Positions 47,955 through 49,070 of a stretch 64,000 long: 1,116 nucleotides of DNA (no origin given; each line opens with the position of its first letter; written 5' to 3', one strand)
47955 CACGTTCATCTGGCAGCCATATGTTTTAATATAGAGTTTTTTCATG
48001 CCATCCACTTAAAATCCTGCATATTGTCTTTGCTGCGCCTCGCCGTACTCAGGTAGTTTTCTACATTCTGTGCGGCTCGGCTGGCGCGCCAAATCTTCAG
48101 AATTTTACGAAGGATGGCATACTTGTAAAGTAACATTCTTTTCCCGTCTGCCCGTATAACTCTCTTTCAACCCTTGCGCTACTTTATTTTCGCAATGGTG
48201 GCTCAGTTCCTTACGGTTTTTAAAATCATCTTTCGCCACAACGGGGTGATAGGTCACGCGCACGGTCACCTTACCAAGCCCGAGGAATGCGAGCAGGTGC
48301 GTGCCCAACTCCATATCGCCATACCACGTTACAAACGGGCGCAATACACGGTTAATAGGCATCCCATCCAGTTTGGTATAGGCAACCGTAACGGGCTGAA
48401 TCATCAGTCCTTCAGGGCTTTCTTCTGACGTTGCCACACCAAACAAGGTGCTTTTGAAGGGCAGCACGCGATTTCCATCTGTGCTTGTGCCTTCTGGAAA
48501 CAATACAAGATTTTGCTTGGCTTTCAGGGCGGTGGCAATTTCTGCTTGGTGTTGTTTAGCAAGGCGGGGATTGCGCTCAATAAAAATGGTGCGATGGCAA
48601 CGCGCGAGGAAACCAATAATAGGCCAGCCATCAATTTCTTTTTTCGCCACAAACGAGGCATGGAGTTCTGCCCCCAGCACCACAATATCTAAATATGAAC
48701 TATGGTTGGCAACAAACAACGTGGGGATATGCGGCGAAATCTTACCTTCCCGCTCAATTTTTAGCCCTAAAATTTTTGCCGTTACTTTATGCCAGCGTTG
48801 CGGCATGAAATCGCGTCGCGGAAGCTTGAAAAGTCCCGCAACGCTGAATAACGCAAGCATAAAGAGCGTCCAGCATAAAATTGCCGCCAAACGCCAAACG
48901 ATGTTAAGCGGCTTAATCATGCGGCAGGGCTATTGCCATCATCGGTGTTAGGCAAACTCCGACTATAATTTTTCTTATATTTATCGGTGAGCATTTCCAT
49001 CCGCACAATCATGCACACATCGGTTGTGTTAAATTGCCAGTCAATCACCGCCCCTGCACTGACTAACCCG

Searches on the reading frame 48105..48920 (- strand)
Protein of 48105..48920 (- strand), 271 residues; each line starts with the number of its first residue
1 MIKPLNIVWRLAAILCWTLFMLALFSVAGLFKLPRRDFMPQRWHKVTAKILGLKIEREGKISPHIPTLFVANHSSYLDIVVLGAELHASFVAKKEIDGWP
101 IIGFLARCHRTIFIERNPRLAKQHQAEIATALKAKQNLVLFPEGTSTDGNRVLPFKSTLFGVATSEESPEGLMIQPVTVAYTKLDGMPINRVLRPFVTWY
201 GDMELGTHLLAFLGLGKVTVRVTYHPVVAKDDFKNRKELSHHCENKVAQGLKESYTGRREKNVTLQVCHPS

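Call 76: search_protein_families(library=pfam, proteins=[window:48105-48920:-])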
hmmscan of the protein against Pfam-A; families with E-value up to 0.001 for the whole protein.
window:48105-48920:- (271 aa): 1 family
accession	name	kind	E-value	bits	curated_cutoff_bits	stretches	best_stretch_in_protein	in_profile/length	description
PF01553.26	Acyltransferase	-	8.8e-21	74.5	23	1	59-179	8-131/132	Acyltransferase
